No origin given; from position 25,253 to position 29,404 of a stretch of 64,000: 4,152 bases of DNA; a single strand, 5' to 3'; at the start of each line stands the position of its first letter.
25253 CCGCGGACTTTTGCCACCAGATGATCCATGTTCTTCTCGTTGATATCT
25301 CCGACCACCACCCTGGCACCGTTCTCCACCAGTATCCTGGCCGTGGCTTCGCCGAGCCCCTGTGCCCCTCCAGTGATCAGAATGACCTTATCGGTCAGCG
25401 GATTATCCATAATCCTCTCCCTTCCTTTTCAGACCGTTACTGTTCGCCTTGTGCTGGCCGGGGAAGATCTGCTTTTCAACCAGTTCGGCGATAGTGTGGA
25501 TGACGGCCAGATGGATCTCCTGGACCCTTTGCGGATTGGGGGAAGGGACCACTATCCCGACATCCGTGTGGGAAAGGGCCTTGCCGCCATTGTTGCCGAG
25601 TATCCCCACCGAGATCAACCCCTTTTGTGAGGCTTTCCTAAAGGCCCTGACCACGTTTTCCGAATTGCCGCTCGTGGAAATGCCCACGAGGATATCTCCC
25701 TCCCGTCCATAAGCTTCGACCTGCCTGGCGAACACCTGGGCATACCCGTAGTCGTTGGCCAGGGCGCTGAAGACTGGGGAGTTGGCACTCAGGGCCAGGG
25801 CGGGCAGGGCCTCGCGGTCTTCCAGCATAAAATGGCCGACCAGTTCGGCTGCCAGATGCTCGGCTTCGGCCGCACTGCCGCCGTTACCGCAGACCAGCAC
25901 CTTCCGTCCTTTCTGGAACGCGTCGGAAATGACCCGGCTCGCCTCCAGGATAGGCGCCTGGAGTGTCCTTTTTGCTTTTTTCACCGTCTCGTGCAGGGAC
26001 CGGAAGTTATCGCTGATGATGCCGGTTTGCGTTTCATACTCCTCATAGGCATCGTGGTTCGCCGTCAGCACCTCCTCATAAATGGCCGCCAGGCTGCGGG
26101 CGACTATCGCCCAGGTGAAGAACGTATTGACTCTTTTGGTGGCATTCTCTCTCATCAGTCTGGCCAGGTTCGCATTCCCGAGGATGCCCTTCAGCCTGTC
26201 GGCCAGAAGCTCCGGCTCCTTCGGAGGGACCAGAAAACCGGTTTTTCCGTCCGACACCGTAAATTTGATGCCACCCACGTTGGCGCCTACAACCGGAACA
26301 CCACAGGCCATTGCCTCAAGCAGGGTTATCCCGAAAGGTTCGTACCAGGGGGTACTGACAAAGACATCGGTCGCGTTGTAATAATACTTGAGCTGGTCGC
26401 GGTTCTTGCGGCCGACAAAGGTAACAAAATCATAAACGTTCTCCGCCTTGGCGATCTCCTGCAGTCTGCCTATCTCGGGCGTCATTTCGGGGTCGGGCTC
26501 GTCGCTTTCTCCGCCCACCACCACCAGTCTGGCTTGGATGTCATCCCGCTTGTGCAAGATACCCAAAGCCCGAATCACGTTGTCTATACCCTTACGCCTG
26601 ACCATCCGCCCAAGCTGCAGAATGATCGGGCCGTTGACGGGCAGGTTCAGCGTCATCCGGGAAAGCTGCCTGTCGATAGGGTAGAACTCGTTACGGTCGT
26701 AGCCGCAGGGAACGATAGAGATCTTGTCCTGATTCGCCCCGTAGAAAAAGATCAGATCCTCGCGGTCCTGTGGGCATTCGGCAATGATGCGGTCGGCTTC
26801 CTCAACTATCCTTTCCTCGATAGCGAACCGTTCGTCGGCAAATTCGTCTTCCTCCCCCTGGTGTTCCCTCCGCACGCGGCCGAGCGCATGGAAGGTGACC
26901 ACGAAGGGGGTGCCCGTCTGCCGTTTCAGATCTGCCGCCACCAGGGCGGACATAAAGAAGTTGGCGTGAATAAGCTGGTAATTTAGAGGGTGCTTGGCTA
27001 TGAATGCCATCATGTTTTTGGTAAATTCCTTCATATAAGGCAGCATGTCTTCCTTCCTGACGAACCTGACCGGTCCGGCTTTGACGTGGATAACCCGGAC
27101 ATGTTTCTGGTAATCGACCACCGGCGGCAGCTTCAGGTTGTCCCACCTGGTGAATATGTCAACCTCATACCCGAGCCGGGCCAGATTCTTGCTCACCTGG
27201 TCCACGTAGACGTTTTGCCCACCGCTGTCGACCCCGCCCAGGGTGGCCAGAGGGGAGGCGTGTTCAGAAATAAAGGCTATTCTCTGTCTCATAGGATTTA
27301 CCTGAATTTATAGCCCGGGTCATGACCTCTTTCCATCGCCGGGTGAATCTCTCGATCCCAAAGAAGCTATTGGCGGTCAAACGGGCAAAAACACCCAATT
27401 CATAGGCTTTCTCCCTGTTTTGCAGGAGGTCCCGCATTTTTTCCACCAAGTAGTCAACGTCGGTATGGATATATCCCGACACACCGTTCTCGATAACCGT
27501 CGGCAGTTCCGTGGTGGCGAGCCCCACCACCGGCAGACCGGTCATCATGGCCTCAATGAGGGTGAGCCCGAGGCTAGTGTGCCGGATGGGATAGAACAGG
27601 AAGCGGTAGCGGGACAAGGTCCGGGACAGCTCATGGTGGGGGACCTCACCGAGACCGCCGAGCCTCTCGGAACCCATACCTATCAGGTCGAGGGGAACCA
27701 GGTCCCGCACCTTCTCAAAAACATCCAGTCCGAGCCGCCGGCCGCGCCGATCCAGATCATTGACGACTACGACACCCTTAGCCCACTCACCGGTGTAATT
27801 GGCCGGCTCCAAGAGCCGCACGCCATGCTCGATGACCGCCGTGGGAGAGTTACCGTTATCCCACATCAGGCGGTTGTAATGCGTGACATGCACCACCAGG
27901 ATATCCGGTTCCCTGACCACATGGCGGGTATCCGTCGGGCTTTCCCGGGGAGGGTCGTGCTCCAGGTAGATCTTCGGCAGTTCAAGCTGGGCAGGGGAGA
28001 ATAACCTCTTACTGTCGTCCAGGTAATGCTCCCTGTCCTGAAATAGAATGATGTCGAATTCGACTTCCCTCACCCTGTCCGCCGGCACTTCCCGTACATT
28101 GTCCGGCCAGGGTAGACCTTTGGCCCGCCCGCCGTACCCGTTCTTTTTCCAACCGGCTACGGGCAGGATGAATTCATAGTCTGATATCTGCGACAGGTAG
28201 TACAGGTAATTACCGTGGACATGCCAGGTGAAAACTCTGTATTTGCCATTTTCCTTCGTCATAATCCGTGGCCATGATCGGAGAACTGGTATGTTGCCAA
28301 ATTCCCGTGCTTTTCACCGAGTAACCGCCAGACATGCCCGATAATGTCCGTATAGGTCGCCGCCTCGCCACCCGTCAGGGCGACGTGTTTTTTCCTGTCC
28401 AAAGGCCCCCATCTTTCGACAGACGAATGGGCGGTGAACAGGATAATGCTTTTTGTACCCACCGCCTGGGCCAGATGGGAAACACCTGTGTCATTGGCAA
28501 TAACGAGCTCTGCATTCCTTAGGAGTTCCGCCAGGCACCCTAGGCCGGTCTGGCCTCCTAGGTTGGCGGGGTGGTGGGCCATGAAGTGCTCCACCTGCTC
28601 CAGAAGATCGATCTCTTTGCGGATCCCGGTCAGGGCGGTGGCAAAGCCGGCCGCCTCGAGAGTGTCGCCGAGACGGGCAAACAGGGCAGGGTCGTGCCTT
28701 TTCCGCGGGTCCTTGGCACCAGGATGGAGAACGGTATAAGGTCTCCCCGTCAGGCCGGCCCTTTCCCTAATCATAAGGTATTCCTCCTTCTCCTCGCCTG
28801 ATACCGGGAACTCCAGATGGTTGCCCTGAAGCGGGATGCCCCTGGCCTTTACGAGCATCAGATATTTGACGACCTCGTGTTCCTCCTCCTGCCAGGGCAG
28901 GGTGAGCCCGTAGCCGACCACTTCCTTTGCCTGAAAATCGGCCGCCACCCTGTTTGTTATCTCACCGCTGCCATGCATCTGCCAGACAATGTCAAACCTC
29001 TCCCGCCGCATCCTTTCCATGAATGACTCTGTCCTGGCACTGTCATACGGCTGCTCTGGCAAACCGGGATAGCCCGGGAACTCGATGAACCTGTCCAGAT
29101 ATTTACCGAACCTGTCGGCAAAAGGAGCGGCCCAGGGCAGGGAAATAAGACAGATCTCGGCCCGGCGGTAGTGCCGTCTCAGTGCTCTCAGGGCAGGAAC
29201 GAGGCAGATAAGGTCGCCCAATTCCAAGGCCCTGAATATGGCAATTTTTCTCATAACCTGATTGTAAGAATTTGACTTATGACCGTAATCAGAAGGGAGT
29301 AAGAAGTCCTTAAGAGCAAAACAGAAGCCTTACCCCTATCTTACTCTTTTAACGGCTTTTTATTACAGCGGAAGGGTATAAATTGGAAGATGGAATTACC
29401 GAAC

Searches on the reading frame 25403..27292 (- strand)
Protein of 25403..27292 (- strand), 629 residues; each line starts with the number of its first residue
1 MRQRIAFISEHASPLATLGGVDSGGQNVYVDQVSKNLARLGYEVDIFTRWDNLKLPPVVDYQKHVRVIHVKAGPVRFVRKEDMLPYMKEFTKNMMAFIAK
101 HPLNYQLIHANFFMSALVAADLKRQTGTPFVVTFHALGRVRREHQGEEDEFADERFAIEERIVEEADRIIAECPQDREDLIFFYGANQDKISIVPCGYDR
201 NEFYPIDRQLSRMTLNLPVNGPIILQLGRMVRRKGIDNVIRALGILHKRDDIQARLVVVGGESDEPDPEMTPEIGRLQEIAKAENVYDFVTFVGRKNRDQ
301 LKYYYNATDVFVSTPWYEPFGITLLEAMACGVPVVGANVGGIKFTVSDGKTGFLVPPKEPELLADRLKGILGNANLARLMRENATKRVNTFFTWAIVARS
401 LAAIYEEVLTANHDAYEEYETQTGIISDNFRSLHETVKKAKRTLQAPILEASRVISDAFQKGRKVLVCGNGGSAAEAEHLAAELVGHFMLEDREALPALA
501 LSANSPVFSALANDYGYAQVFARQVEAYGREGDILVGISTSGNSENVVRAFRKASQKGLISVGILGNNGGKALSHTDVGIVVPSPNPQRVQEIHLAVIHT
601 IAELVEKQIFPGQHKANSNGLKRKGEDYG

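Call 103: search_protein_families(library=pfam, proteins=[window:25403-27292:-], max_evalue=0.000001)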
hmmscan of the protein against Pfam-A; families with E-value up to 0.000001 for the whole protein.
window:25403-27292:- (629 aa): 6 families
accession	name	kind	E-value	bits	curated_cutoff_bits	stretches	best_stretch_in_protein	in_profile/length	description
PF00534.26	Glycos_transf_1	-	7.8e-42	143.2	26.4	1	211-387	5-172/172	Glycosyl transferases group 1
PF13692.12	Glyco_trans_1_4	-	5.7e-32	111.4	27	1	222-372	2-141/142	Glycosyl transferases group 1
PF13439.12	Glyco_transf_4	-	6.6e-27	95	28.5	1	24-200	2-168/170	Glycosyltransferase Family 4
PF13580.11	SIS_2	-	2.3e-26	92.9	27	1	431-565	4-137/138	SIS domain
PF13579.12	Glyco_trans_4_4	-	3.5e-23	83.1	29.7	1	24-197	1-158/158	Glycosyl transferase 4-like domain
PF20706.3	GT4-conflict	-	3.4e-13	49.8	26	1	134-401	113-385/385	Family 4 Glycosyltransferase in conflict systems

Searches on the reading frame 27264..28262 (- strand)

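Call 103: search_protein_families(library=pfam, proteins=[window:27264-28262:-], max_evalue=0.000001)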
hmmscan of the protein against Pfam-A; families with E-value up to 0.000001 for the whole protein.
window:27264-28262:- (332 aa): 2 families
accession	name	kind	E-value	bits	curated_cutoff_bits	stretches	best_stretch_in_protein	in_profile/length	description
PF13692.12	Glyco_trans_1_4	-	5.6e-11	43.3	27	1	204-282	64-142/142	Glycosyl transferases group 1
PF00534.26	Glycos_transf_1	-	1.2e-10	41.6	26.4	1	204-290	78-166/172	Glycosyl transferases group 1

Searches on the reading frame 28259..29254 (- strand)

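Call 103: search_protein_families(library=pfam, proteins=[window:28259-29254:-], max_evalue=0.000001)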
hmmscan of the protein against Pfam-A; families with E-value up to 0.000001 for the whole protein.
window:28259-29254:- (331 aa): 1 family
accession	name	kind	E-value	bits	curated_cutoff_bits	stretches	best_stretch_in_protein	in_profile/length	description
PF01075.23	Glyco_transf_9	-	6e-25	88.4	22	1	122-293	59-228/247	Glycosyltransferase family 9 (heptosyltransferase)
